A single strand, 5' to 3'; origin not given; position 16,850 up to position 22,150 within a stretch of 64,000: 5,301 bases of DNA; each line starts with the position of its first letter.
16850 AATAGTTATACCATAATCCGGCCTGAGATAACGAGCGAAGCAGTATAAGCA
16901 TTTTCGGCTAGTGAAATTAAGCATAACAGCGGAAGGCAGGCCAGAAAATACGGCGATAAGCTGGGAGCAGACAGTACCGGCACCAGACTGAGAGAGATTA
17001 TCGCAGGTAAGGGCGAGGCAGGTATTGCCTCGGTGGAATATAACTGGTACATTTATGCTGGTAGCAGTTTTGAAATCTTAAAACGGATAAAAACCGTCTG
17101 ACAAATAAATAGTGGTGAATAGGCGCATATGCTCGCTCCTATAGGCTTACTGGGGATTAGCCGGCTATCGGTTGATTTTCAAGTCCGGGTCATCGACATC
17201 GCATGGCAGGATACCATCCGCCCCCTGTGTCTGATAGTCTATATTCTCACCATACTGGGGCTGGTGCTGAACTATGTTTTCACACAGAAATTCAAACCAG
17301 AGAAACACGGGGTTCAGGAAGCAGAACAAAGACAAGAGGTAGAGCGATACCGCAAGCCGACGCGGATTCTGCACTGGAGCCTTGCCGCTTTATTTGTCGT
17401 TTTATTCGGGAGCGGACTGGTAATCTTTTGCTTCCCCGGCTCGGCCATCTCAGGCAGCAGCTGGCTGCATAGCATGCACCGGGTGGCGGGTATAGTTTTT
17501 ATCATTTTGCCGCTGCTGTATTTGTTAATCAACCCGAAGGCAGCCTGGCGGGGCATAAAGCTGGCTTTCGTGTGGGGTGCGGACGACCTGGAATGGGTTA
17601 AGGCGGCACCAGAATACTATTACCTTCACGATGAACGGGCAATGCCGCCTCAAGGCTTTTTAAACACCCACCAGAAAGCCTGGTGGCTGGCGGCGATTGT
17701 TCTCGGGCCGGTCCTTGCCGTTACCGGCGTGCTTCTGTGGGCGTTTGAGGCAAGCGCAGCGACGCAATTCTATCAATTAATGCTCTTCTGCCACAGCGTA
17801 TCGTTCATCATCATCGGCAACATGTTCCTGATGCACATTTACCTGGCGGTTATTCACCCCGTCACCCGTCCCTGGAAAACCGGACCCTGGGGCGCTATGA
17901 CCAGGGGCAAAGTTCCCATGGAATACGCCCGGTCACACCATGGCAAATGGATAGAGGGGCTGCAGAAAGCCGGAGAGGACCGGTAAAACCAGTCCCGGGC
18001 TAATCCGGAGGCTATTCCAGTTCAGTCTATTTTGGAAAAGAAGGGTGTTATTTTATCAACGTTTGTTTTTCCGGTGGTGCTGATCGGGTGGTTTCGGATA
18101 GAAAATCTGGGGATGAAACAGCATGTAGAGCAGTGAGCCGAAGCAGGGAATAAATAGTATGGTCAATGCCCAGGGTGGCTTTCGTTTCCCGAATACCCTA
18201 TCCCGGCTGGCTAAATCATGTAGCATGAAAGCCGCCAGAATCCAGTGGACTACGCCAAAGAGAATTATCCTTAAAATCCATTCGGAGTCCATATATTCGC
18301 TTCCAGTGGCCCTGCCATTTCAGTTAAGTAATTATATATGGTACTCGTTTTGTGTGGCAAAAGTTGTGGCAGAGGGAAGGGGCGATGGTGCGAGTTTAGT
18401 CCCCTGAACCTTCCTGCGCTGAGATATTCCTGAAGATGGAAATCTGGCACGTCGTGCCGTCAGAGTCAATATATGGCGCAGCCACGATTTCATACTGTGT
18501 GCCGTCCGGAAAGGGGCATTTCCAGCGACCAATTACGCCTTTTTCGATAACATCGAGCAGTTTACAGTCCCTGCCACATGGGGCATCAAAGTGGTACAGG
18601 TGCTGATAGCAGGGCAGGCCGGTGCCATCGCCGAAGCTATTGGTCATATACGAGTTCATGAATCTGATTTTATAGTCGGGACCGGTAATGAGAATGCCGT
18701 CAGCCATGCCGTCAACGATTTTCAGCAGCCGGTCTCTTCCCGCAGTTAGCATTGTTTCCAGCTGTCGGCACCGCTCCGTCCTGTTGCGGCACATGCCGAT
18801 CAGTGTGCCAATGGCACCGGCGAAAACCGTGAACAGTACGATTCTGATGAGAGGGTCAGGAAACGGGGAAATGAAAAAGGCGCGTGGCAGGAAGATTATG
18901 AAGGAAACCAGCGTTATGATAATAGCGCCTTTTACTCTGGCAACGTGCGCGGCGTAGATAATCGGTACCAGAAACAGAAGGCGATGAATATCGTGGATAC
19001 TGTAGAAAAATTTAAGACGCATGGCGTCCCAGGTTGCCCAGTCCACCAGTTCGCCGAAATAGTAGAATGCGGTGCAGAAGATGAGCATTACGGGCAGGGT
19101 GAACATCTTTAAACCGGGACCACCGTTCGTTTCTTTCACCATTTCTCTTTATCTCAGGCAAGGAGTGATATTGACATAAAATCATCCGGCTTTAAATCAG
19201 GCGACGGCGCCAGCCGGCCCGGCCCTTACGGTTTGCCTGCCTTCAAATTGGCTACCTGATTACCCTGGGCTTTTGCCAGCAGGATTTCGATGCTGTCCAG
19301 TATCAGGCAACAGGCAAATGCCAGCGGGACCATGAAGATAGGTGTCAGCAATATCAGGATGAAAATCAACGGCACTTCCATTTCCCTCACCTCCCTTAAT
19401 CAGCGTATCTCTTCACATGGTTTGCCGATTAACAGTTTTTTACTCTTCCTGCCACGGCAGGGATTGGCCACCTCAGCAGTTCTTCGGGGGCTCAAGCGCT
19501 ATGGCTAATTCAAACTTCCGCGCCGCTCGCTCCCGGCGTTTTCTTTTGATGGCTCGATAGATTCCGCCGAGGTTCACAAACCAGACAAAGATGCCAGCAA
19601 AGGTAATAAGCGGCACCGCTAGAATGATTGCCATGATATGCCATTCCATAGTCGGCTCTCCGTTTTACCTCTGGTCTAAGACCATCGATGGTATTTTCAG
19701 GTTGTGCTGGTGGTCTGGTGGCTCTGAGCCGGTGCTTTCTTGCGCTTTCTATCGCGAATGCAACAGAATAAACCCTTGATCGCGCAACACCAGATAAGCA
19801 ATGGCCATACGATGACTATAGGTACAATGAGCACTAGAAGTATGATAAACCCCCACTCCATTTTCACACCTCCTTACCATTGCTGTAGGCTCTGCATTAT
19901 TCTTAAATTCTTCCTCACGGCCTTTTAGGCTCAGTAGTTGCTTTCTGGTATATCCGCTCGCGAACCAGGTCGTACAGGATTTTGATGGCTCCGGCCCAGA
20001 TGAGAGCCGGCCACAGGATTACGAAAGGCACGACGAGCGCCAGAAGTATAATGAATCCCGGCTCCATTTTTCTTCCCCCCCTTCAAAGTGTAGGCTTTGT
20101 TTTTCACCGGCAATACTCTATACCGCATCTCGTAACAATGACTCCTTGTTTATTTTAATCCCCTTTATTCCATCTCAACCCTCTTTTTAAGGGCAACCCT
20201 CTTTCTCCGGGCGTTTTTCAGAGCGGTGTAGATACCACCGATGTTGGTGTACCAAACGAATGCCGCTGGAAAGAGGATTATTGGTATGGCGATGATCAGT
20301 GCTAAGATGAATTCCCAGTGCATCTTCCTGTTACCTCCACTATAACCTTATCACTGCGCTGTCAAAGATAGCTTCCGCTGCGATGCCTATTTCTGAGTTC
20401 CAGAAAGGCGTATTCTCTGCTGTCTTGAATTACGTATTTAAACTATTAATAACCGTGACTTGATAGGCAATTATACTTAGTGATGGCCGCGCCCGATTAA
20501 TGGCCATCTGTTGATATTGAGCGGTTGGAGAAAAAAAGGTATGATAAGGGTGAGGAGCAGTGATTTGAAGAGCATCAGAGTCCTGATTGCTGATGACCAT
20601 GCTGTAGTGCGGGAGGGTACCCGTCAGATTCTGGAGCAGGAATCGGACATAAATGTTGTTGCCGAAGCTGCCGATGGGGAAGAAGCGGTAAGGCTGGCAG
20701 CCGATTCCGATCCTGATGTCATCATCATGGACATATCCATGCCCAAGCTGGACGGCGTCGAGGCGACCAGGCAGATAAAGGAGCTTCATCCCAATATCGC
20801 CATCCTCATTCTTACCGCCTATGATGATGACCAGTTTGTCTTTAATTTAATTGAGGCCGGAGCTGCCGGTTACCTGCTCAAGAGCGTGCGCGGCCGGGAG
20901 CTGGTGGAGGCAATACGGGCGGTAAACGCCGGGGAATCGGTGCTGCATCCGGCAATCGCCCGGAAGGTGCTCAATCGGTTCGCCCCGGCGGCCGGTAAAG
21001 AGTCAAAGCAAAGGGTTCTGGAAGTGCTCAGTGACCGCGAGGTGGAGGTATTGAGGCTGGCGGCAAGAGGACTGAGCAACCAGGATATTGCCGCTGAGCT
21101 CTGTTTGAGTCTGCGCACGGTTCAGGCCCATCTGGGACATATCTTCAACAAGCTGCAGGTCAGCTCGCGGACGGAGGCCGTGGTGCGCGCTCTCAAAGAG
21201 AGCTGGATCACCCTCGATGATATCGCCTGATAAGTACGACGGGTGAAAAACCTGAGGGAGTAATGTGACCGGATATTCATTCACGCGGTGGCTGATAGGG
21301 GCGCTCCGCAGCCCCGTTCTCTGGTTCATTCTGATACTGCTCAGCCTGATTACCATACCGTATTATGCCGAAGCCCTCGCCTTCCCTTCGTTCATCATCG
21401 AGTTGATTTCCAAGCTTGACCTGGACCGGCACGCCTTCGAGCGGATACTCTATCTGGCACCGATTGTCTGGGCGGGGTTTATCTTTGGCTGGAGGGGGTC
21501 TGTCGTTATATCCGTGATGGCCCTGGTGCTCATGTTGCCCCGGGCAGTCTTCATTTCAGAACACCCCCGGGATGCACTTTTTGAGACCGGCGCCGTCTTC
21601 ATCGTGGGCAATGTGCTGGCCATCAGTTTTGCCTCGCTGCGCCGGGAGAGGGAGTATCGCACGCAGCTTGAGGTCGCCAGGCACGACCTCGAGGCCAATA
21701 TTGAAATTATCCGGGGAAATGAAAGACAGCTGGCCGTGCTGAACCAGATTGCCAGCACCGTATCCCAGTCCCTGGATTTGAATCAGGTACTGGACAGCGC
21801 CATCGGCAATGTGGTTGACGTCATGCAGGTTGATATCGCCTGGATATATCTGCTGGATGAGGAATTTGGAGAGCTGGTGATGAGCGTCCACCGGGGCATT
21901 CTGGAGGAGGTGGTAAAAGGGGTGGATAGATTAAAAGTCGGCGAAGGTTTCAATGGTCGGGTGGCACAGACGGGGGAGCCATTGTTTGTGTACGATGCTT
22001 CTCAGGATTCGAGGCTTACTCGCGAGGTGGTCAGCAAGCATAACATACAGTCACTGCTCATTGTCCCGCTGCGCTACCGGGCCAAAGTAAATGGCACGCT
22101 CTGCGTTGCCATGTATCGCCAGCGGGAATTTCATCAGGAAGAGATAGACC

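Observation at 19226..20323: Tandem array of five unannotated, paralogous single-TM micro-protein genes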

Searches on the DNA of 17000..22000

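Call 8: search_rna_families(source=window, start=17000, end=22000, threshold=evalue, max_evalue=1)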
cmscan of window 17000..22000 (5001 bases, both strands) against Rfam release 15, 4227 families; matches with E-value up to 1: 1.
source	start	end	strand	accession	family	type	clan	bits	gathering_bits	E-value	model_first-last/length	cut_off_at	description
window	21855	21900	+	RF01138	sR23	Gene; snRNA; snoRNA; CD-box;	-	19.3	45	0.15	1-54/54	no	Small nucleolar RNA sR23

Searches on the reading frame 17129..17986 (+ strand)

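Call 77: search_protein_families(library=pfam, max_evalue=1, proteins=[window:17129-17986:+])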
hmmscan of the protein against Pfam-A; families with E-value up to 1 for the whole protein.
window:17129-17986:+ (285 aa): 9 families
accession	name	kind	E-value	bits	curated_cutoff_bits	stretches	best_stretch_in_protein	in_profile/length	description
PF01292.26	Ni_hydr_CYTB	-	5.3e-21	75.6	30.1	1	73-247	1-169/179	Prokaryotic cytochrome b561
PF25592.1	DUF7937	-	0.00094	18.6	31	2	180-213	197-230/402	Domain of unknown function (DUF7937)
PF14358.11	DUF4405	-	0.015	16.3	26.7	1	80-128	1-58/66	Domain of unknown function (DUF4405)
PF03606.21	DcuC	-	0.015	14.3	23.1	1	33-132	198-297/461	C4-dicarboxylate anaerobic carrier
PF09163.16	Form-deh_trans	-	0.019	15.2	22.1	1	25-51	7-33/44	Formate dehydrogenase N, transmembrane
PF11026.13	DUF2721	-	0.08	13.3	28.3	1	58-144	39-128/129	Protein of unknown function (DUF2721)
PF19451.5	DUF5989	-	0.14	12.6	27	1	177-214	10-45/49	Family of unknown function (DUF5989)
PF13273.12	DUF4064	-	0.17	12.6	32.1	1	35-132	10-100/102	Protein of unknown function (DUF4064)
PF00520.37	Ion_trans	-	0.27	10.8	25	0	25-133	121-225/241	Ion transport protein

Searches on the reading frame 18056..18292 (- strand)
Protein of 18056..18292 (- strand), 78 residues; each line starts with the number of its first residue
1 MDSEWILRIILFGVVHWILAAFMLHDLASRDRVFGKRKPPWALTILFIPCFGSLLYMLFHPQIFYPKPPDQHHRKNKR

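Call 77: search_protein_families(library=pfam, max_evalue=1, proteins=[window:18056-18292:-])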
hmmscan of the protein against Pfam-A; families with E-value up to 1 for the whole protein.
window:18056-18292:- (78 aa): 3 families
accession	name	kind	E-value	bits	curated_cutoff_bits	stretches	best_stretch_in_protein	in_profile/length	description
PF13396.11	PLDc_N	-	5e-06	26.8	23.3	1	18-59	1-40/42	Phospholipase_D-nuclease N-terminal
PF13567.11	DUF4131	-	0.1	12.7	31.6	1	6-70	6-59/165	Domain of unknown function (DUF4131)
PF18936.5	DUF5684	-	0.12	13.5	27.4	1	3-53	20-67/81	Family of unknown function (DUF5684)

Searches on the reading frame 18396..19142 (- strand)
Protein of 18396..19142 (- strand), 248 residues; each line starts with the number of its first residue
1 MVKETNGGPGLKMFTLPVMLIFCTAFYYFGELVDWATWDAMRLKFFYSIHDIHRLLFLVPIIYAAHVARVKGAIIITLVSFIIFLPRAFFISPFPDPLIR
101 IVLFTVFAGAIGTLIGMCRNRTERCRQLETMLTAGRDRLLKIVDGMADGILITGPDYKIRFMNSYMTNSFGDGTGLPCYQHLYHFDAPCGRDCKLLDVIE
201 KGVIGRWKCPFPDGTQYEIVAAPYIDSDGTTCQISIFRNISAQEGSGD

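Call 31: search_protein_families(library=pfam, max_evalue=0.01, proteins=[window:18396-19142:-])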
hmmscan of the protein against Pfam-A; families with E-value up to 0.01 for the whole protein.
window:18396-19142:- (248 aa): 0 families

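Call 49: search_protein_families(library=pfam, max_evalue=1, proteins=[window:18396-19142:-])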
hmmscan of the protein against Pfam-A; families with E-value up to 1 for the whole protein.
window:18396-19142:- (248 aa): 4 families
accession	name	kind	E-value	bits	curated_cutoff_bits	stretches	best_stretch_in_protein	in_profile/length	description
PF13426.13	PAS_9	-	0.15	12.8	27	1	148-241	2-102/103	PAS domain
PF18430.7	DBD_HTH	-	0.2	11.8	25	1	126-151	6-31/35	Putative DNA-binding domain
PF13493.11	DUF4118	-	0.25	11.6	28.4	1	55-126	29-105/107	Domain of unknown function (DUF4118)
PF20237.3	DUF6594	-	0.83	9.9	30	0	63-120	166-220/238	Family of unknown function (DUF6594)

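Call 56: find_homologous_proteins(query=window:18396-19142:-, max_evalue=0.00001)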
Query window:18396-19142:- (248 aa): 517 proteins with E <= 0.00001 among 781 candidates; the best 120 are listed.
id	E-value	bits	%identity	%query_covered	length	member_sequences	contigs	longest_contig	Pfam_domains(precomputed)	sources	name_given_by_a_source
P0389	8.4e-169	578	100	100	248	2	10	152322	-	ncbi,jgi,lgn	-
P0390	3.5e-132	458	78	98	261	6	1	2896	-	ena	-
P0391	8.0e-131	453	76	99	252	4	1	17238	-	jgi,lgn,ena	-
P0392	5.4e-129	447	77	97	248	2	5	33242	-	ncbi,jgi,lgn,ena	-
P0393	2.2e-128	445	75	100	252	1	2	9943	-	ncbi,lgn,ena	-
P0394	2.5e-128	445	75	100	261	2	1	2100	-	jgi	-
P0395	8.1e-120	417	73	97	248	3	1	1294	-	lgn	-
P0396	1.1e-114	401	68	97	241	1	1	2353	-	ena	-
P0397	1.6e-114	400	68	96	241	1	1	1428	-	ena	-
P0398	3.4e-114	399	67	95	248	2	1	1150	-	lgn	-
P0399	3.0e-113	396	66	96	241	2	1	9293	-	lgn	-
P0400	3.6e-113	396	66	96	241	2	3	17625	-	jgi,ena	-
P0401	4.2e-113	395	66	97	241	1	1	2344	-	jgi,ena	-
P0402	5.6e-113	395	65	98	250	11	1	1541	-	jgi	jgi:PAS domain-containing protein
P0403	5.9e-113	395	66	95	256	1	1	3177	-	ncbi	-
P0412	1.1e-110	387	67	94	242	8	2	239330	-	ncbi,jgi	-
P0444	1.3e-106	374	66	93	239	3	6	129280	PF13188.14,PF08448.17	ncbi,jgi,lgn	-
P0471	3.6e-105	369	64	94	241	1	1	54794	-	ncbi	ncbi:hypothetical protein ACFLUZ_01685 [Chloroflexota bacterium]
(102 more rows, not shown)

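Call 57: find_encoding_contigs(protein=P0412, flank=10000, max_places=2)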
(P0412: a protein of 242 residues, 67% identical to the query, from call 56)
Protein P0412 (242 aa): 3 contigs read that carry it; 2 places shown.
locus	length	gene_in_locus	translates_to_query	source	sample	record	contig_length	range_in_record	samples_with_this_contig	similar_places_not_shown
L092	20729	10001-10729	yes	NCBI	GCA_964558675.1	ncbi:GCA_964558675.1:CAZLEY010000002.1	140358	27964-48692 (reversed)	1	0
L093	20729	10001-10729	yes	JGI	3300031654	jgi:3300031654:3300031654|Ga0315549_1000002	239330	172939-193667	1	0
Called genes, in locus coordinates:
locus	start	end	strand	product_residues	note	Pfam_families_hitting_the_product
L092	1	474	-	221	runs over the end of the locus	PF00072:Response_reg, PF00196:GerE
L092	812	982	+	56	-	-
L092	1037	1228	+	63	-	-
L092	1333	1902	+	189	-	PF13183:Fer4_8, PF13237:Fer4_10 (faint), PF12838:Fer4_7 (weak), PF13187:Fer4_9, PF13534:Fer4_17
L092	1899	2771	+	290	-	PF02754:CCG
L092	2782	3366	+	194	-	PF00890:FAD_binding_2, PF01266:DAO (weak), PF12831:FAD_oxidored, PF13450:NAD_binding_8 (weak)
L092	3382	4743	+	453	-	PF00037:Fer4 (weak), PF12797:Fer4_2 (weak), PF00037:Fer4 (weak), PF13237:Fer4_10, PF14697:Fer4_21, PF12838:Fer4_7, PF13187:Fer4_9, PF00037:Fer4, +5 more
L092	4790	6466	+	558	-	PF01262:AlaDh_PNT_C (faint), PF00890:FAD_binding_2 (faint), PF01134:GIDA (faint), PF01266:DAO (faint), PF07992:Pyr_redox_2, PF13738:Pyr_redox_3, PF00070:Pyr_redox, PF02852:Pyr_redox_dim, +2 more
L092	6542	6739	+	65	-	PF02662:FlpD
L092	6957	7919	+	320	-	PF01058:Oxidored_q6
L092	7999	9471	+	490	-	PF27537:HoxH, PF00374:NiFeSe_Hases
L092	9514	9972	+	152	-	PF01750:HycI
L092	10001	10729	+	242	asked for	-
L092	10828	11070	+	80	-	-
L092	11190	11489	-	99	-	PF00226:DnaJ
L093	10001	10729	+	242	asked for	-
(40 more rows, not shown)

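Call 58: find_encoding_contigs(protein=P0444, flank=10000, max_places=2)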
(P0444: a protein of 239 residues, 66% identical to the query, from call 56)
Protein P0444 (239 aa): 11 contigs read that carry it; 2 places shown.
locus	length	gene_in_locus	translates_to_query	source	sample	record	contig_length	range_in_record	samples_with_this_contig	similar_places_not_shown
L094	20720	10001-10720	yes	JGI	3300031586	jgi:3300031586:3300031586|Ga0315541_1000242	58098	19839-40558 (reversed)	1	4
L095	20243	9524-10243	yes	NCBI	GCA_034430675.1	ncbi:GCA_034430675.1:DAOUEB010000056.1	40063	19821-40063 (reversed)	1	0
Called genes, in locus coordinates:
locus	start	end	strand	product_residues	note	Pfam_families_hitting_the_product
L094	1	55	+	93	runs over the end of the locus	-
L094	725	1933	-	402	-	PF00083:Sugar_tr (faint), PF07690:MFS_1, PF06779:MFS_4, PF07690:MFS_1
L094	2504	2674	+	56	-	-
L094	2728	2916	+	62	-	-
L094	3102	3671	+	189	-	PF13183:Fer4_8, PF13237:Fer4_10 (faint), PF12838:Fer4_7 (weak), PF13187:Fer4_9, PF13534:Fer4_17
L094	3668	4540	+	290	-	PF02754:CCG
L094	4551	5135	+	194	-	PF00890:FAD_binding_2, PF01266:DAO (weak), PF12831:FAD_oxidored, PF13450:NAD_binding_8 (weak)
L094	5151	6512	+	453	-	PF00037:Fer4 (weak), PF12797:Fer4_2 (weak), PF00037:Fer4 (weak), PF13237:Fer4_10, PF14697:Fer4_21, PF12838:Fer4_7, PF13187:Fer4_9, PF00037:Fer4, +5 more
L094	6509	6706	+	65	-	PF02662:FlpD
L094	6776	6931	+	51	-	PF02662:FlpD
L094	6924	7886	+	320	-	PF01058:Oxidored_q6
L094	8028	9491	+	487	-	PF27537:HoxH, PF00374:NiFeSe_Hases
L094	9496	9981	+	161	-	PF01750:HycI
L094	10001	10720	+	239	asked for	PF13188:PAS_8 (weak), PF08448:PAS_4 (weak)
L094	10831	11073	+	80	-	-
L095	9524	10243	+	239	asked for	PF13188:PAS_8 (weak), PF08448:PAS_4 (weak)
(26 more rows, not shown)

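Call 59: find_encoding_contigs(protein=P0471, flank=10000, max_places=2)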
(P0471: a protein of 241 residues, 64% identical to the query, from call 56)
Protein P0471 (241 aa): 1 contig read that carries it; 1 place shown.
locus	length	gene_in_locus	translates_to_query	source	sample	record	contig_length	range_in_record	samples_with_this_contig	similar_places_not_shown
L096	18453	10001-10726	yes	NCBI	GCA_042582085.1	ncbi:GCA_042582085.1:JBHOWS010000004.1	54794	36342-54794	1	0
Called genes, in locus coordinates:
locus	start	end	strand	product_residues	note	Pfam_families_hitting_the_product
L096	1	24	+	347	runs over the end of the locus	PF04055:Radical_SAM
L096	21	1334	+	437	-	PF01875:Memo, PF02900:LigB (faint), PF01871:AMMECR1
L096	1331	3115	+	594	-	-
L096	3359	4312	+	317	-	PF12762:DDE_Tnp_IS1595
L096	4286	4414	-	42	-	-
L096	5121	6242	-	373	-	PF05231:MASE1 (weak), PF07730:HisKA_3, PF02518:HATPase_c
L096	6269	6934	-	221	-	PF00072:Response_reg, PF00196:GerE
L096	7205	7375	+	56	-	-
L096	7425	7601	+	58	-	-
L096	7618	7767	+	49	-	-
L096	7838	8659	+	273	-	PF00037:Fer4 (faint), PF12838:Fer4_7, PF13187:Fer4_9 (weak), PF13237:Fer4_10 (weak), PF13247:Fer4_11, PF12838:Fer4_7 (weak), PF12797:Fer4_2 (weak), PF13187:Fer4_9 (weak), +3 more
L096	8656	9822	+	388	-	PF03916:NrfD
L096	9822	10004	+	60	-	-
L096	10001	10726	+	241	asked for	-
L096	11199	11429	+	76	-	PF09851:SHOCT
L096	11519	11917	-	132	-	-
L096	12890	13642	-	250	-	-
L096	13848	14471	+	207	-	PF00903:Glyoxalase, PF12674:Zn_ribbon_2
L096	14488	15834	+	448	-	PF05496:RuvB_N, PF00158:Sigma54_activat (faint), PF13191:AAA_16 (faint), PF00004:AAA, PF07728:AAA_5 (weak), PF13173:AAA_14, PF16193:AAA_assoc_2, PF12002:MgsA_C, +2 more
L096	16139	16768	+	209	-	PF01865:PhoU_div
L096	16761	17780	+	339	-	PF01384:PHO4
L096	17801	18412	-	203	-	PF00625:Guanylate_kin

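Call 70: predict_structure(alignment_id=A6)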
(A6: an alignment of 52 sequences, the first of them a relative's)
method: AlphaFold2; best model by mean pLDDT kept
length: 248 residues; sequences in the alignment: 52
mean_pLDDT: 74.5   pTM: 0.47
mean pLDDT of the five models: 74.5, 68.5, 68.2, 66.5, 64.9
residues with pLDDT >= 90: 2; 70-90: 167; 50-70: 68; < 50: 11
segments of 3 or more residues with pLDDT < 50: 1-8, 246-248
pLDDT, mean of each block of 10 residues (from residue 1): 47 81 82 61 57 81 86 87 80 73 87 87 86 78 67 73 79 80 69 70 79 78 69 68 55
secondary structure, 60 per line:
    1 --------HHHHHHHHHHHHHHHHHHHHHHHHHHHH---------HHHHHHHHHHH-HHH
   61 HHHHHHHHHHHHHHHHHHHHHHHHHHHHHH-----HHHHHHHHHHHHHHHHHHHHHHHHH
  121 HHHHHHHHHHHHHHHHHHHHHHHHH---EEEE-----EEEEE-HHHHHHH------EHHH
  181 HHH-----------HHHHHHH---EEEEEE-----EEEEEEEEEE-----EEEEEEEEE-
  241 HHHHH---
elements in order: H9-36 H46-56 H58-90 H96-145 E149-152 E158-162 H164-170 H178-183 H195-201 E205-210 E216-225 E231-239 H241-245

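Call 72: fold_search(model_id=the predicted structure, library=pdb)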
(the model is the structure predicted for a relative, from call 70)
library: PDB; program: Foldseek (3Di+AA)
matches with E <= 10: 846; with E <= 0.001: 73
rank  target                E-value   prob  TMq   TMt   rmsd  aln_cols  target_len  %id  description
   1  7r4s_B                3.8e-06  1.00  0.35  0.60   4.1       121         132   20  Crystal structure of PpSB1-LOV-I48T mutant (dark state) (released 2022-12-21)
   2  5j3w_A                6.3e-06  1.00  0.35  0.59   4.2       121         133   20  Crystal structures reveal signaling states of a short blue light photoreceptor protein PpSB1-LOV (dark state) (released 2016-06-22)
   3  9a5d_A                8.0e-06  1.00  0.35  0.17  18.7       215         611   15  Integrative model of WALK-YYCH by crosslinking MS and deep learning (released 2024-09-18)
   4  7r5n_A                1.1e-05  1.00  0.32  0.49   4.2       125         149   19  Crystal structure of the full-length short LOV protein PF5-LOV from Pseudomonas fluorescens (dark state) (released 2023-08-23)
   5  9vf7_D                1.3e-05  1.00  0.34  0.56   4.3       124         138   22  Structure of Meiothermus ruber Mrub_1259 LOV domain with N- and C-terminal alpha helices (MrLOVe) (released 2025-06-25)
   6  7yx0_A                1.3e-05  1.00  0.35  0.50   5.0       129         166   17  Crystal structure of the full-length short LOV protein SBW25-LOV from Pseudomonas fluorescens (light state) (released 2023-05-24)
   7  9vf7_B                1.5e-05  1.00  0.33  0.54   4.3       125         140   22  Structure of Meiothermus ruber Mrub_1259 LOV domain with N- and C-terminal alpha helices (MrLOVe) (released 2025-06-25)
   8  7r4s_D                1.6e-05  1.00  0.34  0.59   4.2       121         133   20  Crystal structure of PpSB1-LOV-I48T mutant (dark state) (released 2022-12-21)
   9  7a6p_A                1.6e-05  1.00  0.34  0.53   4.3       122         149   21  Structural determinants underlying the adduct lifetime in a short LOV protein PpSB2-LOV (released 2021-03-10)
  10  8a52_A                1.8e-05  1.00  0.34  0.24   4.4       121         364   19  Crystal structure of a chimeric LOV-Histidine kinase SB2F1 (asymmetrical variant, trigonal form with long c-axis) (released 2023-12-27)
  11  7r4s_A                1.9e-05  1.00  0.35  0.60   4.2       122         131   20  Crystal structure of PpSB1-LOV-I48T mutant (dark state) (released 2022-12-21)
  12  6gg9_B                2.0e-05  1.00  0.35  0.60   4.0       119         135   21  Crystal structures of a short blue light photoreceptor protein PpSB1-LOV mutant (dark state) - R61H/R66I (released 2018-07-25)
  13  7r4s_C                2.0e-05  1.00  0.34  0.59   4.3       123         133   21  Crystal structure of PpSB1-LOV-I48T mutant (dark state) (released 2022-12-21)
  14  7a6p_B                2.0e-05  1.00  0.34  0.52   4.6       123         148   20  Structural determinants underlying the adduct lifetime in a short LOV protein PpSB2-LOV (released 2021-03-10)
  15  8a36_A                2.1e-05  1.00  0.35  0.60   4.1       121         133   20  Crystal structure of PpSB1-LOV-K117E mutant (dark state), monoclinic form (released 2023-07-05)
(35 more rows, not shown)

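Call 77: search_protein_families(library=pfam, max_evalue=1, proteins=[L096:5121-6242:-])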
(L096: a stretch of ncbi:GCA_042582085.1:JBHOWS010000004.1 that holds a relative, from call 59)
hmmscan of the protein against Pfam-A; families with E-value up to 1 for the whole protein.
L096:5121-6242:- (373 aa): 8 families
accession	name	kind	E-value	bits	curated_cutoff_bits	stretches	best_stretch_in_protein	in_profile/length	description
PF02518.31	HATPase_c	-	1.1e-13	52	26.4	1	282-372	6-108/111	Histidine kinase-, DNA gyrase B-, and HSP90-like ATPase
PF07730.19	HisKA_3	-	4.3e-11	43.6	24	1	172-239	1-68/68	Histidine kinase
PF05231.19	MASE1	-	1.1e-05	25.2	29.8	1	14-124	190-285/299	MASE1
PF13581.12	HATPase_c_2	-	1.7e-05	25.3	27.4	1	253-341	3-102/127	Histidine kinase-like ATPase domain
PF13589.12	HATPase_c_3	-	0.047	14.1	25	1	297-325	17-46/137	Histidine kinase-, DNA gyrase B-, and HSP90-like ATPase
PF18545.6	HalOD1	-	0.079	13.6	26.3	1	288-322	34-69/74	Halobacterial output domain 1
PF00475.24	IGPD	-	0.091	13.3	27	1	253-324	11-84/144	Imidazoleglycerol-phosphate dehydratase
PF09518.16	RE_HindIII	-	0.33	10.6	25.3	1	137-192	217-272/285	HindIII restriction endonuclease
